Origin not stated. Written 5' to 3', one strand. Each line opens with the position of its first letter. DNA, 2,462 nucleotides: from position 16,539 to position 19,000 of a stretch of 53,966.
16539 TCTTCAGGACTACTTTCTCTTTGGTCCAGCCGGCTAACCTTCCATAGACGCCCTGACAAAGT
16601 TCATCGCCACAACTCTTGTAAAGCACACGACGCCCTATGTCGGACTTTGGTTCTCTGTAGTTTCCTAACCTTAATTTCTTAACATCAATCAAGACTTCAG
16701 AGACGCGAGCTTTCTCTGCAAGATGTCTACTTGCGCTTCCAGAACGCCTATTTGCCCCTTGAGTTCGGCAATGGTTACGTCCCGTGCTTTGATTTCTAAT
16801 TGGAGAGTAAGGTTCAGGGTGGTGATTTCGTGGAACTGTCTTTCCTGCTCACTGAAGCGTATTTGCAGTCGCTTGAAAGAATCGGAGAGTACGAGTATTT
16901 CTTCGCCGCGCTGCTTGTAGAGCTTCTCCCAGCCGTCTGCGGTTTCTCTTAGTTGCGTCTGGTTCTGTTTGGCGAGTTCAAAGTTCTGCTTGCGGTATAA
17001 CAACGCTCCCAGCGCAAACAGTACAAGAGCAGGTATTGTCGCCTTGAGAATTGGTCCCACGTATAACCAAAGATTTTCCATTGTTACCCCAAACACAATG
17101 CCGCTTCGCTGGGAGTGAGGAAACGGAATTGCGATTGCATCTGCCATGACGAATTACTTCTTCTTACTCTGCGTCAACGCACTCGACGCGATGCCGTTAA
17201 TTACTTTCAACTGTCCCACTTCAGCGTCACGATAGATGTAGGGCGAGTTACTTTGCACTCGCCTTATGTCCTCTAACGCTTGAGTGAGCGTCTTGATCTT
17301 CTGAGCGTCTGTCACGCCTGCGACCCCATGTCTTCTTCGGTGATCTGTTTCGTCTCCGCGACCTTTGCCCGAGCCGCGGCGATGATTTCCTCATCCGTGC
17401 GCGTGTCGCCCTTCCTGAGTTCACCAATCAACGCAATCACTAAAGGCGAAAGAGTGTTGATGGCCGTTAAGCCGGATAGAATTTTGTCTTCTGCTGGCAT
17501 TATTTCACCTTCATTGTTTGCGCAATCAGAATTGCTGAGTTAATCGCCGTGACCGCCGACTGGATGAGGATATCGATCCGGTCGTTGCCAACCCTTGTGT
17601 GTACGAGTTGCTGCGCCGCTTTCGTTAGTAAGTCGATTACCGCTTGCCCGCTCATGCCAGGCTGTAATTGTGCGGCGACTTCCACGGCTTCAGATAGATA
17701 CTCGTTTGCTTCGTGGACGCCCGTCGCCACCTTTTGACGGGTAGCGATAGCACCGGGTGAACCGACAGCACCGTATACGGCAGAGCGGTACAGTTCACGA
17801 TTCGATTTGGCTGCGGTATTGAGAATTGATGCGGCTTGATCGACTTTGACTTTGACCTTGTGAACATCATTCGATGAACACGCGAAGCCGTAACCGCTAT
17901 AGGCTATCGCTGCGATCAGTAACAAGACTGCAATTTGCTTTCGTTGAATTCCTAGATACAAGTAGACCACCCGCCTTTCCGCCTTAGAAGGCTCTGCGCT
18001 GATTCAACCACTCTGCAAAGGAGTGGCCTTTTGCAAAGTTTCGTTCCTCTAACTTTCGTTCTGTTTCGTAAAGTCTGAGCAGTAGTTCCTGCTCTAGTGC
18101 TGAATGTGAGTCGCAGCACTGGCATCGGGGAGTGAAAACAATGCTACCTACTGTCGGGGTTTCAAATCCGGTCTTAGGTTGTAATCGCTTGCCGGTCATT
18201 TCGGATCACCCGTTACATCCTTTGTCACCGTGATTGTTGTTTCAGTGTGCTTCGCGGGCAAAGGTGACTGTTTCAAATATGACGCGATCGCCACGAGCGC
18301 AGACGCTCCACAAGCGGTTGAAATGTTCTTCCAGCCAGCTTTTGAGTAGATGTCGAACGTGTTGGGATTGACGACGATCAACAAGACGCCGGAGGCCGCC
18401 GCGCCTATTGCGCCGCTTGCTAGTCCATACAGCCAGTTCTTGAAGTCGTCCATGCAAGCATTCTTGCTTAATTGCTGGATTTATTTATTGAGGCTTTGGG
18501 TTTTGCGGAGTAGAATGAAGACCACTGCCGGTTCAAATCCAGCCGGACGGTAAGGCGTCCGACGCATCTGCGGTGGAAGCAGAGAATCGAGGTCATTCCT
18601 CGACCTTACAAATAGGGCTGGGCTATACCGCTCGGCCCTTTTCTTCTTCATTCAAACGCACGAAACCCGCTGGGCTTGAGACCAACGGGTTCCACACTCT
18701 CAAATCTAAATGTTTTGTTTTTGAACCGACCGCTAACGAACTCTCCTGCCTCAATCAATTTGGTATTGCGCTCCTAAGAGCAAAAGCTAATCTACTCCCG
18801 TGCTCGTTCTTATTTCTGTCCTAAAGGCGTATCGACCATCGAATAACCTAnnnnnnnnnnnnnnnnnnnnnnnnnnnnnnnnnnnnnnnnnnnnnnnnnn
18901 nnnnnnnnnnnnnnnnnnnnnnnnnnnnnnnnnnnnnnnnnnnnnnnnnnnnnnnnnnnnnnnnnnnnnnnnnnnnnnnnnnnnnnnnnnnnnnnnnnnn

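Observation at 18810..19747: Exported 14-cysteine peptide and a co-transcribed exported partner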

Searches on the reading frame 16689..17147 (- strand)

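Call 5: search_protein_families(library=pfam, proteins=[window:16689-17147:-], max_evalue=0.1)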
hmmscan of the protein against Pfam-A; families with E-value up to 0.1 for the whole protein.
window:16689-17147:- (152 aa): 1 family
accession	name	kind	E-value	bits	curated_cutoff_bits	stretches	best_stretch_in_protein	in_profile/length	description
PF25481.1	Nucleoprot-TPR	-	0.084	13.4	27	0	121-151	44-74/80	Nucleoprotein TPR-like domain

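Call 6: search_protein_families(library=phrogs, proteins=[window:16689-17147:-], max_evalue=0.1)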
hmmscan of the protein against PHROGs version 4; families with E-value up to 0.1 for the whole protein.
window:16689-17147:- (152 aa): 3 families
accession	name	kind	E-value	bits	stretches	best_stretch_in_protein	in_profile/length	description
phrog_4876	-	unknown function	0.011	16.4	1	113-150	103-140/226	-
phrog_19693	-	unknown function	0.038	15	1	119-150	21-52/58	-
phrog_2619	-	unknown function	0.043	15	1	94-140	59-105/124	-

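Call 87: search_protein_families(library=ncbifam, proteins=[window:16689-17147:-], max_evalue=0.05)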
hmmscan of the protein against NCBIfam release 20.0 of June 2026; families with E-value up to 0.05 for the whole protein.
window:16689-17147:- (152 aa): 1 family
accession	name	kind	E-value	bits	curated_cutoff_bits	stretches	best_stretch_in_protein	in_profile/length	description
NF033191.4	JDVT-CTERM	domain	0.016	15.1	27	1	37-54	17-34/35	JDVT-CTERM domain-containing protein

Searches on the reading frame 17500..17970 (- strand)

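Call 5: search_protein_families(library=pfam, proteins=[window:17500-17970:-], max_evalue=0.1)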
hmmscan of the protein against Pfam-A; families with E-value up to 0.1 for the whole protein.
window:17500-17970:- (156 aa): 1 family
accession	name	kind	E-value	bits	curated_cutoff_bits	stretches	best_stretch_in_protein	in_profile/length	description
PF18320.6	Csc2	-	0.089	12.4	25.5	0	27-66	105-143/298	Csc2 Crispr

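Call 6: search_protein_families(library=phrogs, proteins=[window:17500-17970:-], max_evalue=0.1)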
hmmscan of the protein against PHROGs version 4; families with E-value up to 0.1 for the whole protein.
window:17500-17970:- (156 aa): 1 family
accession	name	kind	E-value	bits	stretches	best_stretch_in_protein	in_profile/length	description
phrog_23093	-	unknown function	0.048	14.7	1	9-60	2-50/59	-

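Call 50: search_protein_families(library=ncbifam, proteins=[window:17500-17970:-], max_evalue=1)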
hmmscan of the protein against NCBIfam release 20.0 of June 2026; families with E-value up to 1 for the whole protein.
window:17500-17970:- (156 aa): 1 family
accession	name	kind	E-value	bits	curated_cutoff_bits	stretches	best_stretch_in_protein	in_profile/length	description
NF040598.1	Ala_zip_lipo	subfamily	0.38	11.3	43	1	15-64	2-59/90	Lpp/OprI family alanine-zipper lipoprotein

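Call 51: search_protein_families(library=padloc, proteins=[window:17500-17970:-], max_evalue=1)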
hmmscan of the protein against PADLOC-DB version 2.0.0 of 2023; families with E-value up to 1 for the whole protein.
window:17500-17970:- (156 aa): 1 family
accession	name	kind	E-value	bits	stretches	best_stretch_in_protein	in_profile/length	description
PDLC01322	Cas7d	-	0.0067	14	1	27-86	87-136/248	CAS-I-D; effector_G7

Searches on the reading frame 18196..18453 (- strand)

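Call 5: search_protein_families(library=pfam, proteins=[window:18196-18453:-], max_evalue=0.1)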
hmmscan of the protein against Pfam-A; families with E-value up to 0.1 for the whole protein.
window:18196-18453:- (85 aa): 0 families

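Call 6: search_protein_families(library=phrogs, proteins=[window:18196-18453:-], max_evalue=0.1)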
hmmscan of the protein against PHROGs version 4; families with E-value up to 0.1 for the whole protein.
window:18196-18453:- (85 aa): 0 families

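Call 50: search_protein_families(library=ncbifam, proteins=[window:18196-18453:-], max_evalue=1)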
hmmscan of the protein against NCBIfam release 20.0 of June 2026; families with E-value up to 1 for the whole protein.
window:18196-18453:- (85 aa): 2 families
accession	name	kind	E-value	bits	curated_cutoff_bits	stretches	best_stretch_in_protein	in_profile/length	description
TIGR03463.1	osq_cycl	subfamily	0.064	11.5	851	1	20-74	426-479/634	2,3-oxidosqualene cyclase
TIGR03920.1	T7SS_EccD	equivalog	0.066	12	94.95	1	11-67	200-253/455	type VII secretion integral membrane protein EccD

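Call 51: search_protein_families(library=padloc, proteins=[window:18196-18453:-], max_evalue=1)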
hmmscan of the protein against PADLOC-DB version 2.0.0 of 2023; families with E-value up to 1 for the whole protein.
window:18196-18453:- (85 aa): 0 families

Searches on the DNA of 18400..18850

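Call 89: search_rna_families(source=window, start=18400, end=18850, threshold=evalue, max_evalue=10, show_alignments=3)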
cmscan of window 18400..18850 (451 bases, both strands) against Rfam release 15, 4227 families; matches with E-value up to 10: 6.
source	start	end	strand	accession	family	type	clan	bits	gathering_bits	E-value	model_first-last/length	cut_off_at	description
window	18577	18645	+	RF02651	SorY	Gene; sRNA;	-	18.7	111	0.19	1-83/83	no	Singlet oxygen resistance RNA Y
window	18585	18653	+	RF00519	suhB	Gene; sRNA;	CL00108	17.3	41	0.42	1-77/77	no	Makes More Granules Regulator RNA (mmgR)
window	18611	18649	+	RF00489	ctRNA_p42d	Gene; antisense;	-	16.2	50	1.2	1-46/46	no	ctRNA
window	18539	18655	-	RF01511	Afu_304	Gene; snRNA; snoRNA; CD-box;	-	15.2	35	2.8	1-107/107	no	A. fumigatus snoRNA Afu_304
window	18606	18695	-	RF02346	ar35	Gene; sRNA;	-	13.8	45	3.1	1-144/144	no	Alphaproteobacterial sRNA ar35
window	18633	18680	-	RF01100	PK-BYV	Cis-reg;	-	12.2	50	9.6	1-40/40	no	3'-terminal pseudoknot in BYV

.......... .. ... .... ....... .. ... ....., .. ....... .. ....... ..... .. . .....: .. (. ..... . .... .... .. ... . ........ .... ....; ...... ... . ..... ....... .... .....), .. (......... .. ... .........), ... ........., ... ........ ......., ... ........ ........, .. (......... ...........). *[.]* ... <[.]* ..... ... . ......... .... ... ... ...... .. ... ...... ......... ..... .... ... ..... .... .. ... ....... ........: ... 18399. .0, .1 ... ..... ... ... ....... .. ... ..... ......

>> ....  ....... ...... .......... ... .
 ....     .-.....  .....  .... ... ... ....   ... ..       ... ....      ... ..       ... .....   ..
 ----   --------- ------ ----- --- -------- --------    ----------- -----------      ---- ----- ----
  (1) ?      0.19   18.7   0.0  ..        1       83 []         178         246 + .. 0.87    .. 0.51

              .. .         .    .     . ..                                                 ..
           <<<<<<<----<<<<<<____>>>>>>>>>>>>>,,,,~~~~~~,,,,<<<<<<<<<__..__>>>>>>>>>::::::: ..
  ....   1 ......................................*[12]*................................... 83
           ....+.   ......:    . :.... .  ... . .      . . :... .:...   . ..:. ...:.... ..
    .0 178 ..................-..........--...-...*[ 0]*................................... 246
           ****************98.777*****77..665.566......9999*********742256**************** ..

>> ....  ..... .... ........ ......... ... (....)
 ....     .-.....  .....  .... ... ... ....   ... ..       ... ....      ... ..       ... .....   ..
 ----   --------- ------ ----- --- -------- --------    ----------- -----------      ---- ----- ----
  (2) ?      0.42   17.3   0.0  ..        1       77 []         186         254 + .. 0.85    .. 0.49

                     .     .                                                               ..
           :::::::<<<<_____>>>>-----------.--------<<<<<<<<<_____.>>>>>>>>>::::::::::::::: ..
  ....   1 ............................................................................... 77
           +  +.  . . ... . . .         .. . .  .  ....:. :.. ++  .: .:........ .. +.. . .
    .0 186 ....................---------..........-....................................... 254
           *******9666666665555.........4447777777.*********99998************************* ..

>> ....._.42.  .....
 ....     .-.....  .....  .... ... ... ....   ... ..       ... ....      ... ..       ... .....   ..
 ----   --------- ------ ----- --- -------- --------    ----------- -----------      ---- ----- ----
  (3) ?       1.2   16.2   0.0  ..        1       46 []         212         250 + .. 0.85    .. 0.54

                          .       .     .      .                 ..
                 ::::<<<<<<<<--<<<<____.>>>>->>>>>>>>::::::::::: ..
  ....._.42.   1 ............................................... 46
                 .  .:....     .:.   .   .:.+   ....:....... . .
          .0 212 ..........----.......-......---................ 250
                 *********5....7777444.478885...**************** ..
